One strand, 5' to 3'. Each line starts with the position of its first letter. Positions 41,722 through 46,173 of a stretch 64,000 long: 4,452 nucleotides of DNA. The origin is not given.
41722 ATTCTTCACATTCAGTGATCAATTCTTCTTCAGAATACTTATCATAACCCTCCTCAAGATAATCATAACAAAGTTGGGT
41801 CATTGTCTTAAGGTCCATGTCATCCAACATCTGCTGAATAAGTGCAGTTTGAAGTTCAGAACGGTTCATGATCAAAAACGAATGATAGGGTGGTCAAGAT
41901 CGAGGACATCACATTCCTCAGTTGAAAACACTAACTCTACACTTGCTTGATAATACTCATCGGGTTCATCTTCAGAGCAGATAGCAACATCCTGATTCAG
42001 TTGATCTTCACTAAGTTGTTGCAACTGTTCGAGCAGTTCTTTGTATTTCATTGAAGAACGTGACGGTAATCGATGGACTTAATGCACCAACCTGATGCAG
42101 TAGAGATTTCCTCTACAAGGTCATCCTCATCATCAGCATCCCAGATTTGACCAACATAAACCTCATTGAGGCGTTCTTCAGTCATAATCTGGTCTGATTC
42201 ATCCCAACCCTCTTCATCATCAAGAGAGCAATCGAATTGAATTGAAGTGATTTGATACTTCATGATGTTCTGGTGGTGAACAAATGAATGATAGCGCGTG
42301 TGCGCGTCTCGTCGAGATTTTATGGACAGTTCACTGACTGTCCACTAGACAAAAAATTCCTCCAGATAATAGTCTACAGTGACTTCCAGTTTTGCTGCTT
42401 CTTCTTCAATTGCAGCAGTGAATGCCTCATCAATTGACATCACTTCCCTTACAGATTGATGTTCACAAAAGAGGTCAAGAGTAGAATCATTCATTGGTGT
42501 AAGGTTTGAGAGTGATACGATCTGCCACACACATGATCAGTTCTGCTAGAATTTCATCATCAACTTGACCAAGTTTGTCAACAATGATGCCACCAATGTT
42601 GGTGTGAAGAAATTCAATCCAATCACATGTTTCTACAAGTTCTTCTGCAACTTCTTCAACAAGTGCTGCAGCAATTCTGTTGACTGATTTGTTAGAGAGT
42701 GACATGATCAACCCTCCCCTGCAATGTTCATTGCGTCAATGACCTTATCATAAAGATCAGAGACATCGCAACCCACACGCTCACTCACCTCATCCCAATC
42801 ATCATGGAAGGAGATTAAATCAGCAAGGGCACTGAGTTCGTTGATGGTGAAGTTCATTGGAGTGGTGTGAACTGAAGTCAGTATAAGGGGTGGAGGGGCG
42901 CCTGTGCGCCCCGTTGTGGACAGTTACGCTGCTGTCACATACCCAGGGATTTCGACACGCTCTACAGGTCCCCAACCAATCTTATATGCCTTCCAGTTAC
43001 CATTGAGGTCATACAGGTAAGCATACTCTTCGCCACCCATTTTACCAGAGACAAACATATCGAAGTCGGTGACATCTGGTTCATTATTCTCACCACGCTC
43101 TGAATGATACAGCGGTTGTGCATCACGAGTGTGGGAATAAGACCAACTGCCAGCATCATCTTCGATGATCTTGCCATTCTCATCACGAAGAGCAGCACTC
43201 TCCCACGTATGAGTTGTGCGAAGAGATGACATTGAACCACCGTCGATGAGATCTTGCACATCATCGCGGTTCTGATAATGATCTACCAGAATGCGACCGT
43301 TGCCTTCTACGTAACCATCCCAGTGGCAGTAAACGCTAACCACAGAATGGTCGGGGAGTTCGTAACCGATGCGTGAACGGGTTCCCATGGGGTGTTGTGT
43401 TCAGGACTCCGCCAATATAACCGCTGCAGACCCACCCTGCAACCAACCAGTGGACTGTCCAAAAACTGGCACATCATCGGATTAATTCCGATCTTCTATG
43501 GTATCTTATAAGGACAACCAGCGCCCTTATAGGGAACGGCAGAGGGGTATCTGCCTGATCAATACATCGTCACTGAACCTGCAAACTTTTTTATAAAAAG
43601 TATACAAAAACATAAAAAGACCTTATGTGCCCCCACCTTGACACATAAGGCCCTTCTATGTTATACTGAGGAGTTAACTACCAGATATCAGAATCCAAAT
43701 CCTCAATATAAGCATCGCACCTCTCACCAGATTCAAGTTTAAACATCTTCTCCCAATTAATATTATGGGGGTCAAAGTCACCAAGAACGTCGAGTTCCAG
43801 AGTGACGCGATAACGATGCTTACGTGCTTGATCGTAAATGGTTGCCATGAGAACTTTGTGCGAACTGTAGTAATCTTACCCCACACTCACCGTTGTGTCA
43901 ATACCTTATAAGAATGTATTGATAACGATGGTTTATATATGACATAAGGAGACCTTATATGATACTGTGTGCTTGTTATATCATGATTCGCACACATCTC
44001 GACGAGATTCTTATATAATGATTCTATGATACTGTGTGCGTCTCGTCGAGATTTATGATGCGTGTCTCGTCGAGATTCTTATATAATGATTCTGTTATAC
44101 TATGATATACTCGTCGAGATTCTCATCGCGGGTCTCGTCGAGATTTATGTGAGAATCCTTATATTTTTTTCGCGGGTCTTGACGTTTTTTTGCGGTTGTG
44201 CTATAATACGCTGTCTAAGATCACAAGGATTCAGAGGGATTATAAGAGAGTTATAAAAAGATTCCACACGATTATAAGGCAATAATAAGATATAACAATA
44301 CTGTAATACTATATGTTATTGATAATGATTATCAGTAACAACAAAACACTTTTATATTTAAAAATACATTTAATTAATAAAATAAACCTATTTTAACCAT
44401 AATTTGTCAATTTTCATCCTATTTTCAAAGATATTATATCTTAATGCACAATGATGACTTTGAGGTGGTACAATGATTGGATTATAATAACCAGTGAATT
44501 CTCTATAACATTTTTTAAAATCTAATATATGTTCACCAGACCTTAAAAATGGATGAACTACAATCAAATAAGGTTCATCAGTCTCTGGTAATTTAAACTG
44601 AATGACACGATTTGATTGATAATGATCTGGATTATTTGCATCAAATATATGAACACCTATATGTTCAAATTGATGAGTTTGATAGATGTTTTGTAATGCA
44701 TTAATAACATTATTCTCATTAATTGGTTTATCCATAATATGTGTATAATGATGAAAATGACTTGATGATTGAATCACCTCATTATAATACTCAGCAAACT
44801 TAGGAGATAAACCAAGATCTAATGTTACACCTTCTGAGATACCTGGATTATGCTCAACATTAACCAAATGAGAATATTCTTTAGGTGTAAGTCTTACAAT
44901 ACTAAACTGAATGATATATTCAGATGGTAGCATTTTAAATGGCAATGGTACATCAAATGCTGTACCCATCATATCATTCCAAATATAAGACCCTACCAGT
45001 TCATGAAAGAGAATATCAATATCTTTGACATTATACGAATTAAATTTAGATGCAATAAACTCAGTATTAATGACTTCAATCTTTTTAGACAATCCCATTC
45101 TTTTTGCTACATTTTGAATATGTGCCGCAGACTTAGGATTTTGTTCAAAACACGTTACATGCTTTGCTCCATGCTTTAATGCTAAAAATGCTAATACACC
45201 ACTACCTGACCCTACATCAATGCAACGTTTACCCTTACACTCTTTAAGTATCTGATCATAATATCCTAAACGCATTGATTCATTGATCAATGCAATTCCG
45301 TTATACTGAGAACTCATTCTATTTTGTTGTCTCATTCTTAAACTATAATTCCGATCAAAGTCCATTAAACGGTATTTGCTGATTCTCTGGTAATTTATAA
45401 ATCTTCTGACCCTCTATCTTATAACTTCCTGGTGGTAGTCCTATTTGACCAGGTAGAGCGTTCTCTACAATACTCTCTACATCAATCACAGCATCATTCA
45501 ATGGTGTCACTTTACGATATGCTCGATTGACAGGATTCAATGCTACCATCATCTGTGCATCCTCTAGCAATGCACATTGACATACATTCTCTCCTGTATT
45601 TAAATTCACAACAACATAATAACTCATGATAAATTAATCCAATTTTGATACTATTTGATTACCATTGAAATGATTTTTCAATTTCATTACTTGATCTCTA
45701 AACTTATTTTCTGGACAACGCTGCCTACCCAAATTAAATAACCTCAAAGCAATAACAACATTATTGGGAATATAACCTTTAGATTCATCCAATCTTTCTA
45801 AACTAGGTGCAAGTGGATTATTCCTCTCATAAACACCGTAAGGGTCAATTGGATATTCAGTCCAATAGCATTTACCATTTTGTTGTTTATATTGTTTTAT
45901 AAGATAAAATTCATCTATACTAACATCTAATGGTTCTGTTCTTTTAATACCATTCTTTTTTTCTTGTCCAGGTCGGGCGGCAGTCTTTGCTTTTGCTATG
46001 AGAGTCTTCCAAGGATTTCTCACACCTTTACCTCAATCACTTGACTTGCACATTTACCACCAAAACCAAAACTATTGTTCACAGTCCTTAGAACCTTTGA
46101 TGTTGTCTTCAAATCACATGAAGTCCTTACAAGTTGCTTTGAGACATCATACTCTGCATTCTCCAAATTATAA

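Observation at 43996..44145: Iteron-like array of a 6-1-6 palindrome with strict 44/24/44/24 periodicity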

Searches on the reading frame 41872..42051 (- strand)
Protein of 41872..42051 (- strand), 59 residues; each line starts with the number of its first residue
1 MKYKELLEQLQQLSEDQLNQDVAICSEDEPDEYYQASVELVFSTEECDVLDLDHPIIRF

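Call 50: search_protein_families(library=pfam, max_evalue=0.1, proteins=[window:41872-42051:-])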
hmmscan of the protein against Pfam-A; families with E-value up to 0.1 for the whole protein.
window:41872-42051:- (59 aa): 1 family
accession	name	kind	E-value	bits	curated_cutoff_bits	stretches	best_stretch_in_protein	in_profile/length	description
PF17035.10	BET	-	0.044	14.3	24.5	1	4-45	8-50/64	Bromodomain extra-terminal - transcription regulation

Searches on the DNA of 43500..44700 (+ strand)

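Call 4: search_dna_similar(query=window:43600-44600:+, collection=phages, mode=distant, max_rows=30)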
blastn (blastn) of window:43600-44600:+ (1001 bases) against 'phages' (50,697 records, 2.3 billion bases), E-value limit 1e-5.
Records with a match: 2; places in all: 2; records where one place covers at least 80% of the query: 0.
Best place of each record, by identity: 60-80% 2.
By first word of the organism name: Synechococcus 2.
By host as written in the record: Synechococcus sp. WH8017 2.
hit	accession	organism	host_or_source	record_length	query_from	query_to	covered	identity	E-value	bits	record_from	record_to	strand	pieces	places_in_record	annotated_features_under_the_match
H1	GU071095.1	Synechococcus phage S-SM2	Synechococcus sp. WH8017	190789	133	251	12%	74.2%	2e-9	71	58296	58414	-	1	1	hypothetical protein (x2)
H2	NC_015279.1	Synechococcus phage S-SM2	Synechococcus sp. WH8017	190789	133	251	12%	74.2%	2e-9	71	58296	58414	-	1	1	hypothetical protein (x2)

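Call 19: get_annotated_region(hit=H1, flank=4000)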
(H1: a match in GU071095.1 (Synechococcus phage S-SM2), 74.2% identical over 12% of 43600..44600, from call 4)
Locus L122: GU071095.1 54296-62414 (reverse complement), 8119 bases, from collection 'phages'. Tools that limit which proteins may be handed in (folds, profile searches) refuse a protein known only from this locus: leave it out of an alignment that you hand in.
description: Synechococcus phage S-SM2, complete genome.
organism: Synechococcus phage S-SM2 (NCBI taxid 444860)
taxonomy: Viruses; Duplodnaviria; Heunggongvirae; Uroviricota; Caudoviricetes; Kyanoviridae; Nilusvirus; Nilusvirus ssm2
host: Synechococcus sp. WH8017; source: -; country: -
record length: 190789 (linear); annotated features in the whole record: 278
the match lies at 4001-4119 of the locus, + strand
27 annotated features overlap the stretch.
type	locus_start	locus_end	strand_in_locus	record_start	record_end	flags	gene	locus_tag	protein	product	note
CDS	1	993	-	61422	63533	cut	gp6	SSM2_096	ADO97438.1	baseplate wedge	T4-LIKE GC: 106; similar to Synechococcus phage S-SM1 protein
CDS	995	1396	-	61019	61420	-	gp25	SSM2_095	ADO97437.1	base plate wedge subunit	T4-LIKE GC: 105; similar to Synechococcus phage S-SM1 protein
CDS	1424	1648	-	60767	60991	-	-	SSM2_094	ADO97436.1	hypothetical protein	T4-LIKE GC: 1203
CDS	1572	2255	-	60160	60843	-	purM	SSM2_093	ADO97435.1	phosphoribosylaminoimidazole synthetase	T4-LIKE GC: 171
CDS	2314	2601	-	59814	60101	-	-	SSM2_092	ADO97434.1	hypothetical protein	T4-LIKE GC: 1202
CDS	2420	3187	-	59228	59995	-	-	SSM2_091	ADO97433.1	hypothetical protein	T4-LIKE GC: 102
CDS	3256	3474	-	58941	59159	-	-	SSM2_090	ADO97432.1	hypothetical protein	T4-LIKE GC: 1201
CDS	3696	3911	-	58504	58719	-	gp90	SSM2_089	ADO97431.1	gp90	T4-LIKE GC: 1200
CDS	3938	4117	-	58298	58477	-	-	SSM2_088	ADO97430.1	hypothetical protein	T4-LIKE GC: 1199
CDS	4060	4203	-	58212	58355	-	-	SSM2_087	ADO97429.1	hypothetical protein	T4-LIKE GC: 1198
CDS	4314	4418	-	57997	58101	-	-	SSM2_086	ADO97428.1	hypothetical protein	T4-LIKE GC: 1197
CDS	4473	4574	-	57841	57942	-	-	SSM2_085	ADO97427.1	hypothetical protein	T4-LIKE GC: 1196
CDS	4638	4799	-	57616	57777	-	-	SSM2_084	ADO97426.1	hypothetical protein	T4-LIKE GC: 1195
CDS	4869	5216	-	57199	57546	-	-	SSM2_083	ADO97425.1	hypothetical protein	T4-LIKE GC: 637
CDS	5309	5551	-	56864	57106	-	-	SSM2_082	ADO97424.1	hypothetical protein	T4-LIKE GC: 1194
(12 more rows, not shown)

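Call 55: search_rna_families(source=window, start=43500, end=44700, threshold=evalue, max_evalue=1)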
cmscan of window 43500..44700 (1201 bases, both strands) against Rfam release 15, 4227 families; matches with E-value up to 1: 3.
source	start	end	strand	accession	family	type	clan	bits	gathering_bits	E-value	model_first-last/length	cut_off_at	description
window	44064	44187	+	RF00401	SNORA20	Gene; snRNA; snoRNA; HACA-box;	CL00030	23.4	60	0.42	1-128/128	no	Small nucleolar RNA SNORA20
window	43607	43663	-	RF00668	mir-302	Gene; miRNA;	CL00096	22.5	55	0.17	10-60/68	no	mir-302 microRNA precursor family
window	43607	43664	-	RF04195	MIR6217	Gene; miRNA;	-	19.8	110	0.096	1-228/228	no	MIR6217 microRNA precursor family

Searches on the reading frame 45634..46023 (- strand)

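Call 14: search_protein_families(library=pfam, max_evalue=0.01, proteins=[window:45634-46023:-])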
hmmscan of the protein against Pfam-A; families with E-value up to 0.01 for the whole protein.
window:45634-46023:- (129 aa): 0 families

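Call 15: search_protein_families(library=phrogs, max_evalue=0.001, proteins=[window:45634-46023:-])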
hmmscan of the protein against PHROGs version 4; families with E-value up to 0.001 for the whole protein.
window:45634-46023:- (129 aa): 3 families
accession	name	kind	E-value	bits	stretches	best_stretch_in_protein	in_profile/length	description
phrog_3322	-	DNA, RNA and nucleotide metabolism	4.3e-37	128.5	1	1-123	40-156/162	endonuclease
phrog_3118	-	DNA, RNA and nucleotide metabolism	1.7e-11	45.1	1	22-97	22-93/287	HNH endonuclease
phrog_1035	-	DNA, RNA and nucleotide metabolism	1.6e-08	35.8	1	20-117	132-227/271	endonuclease VII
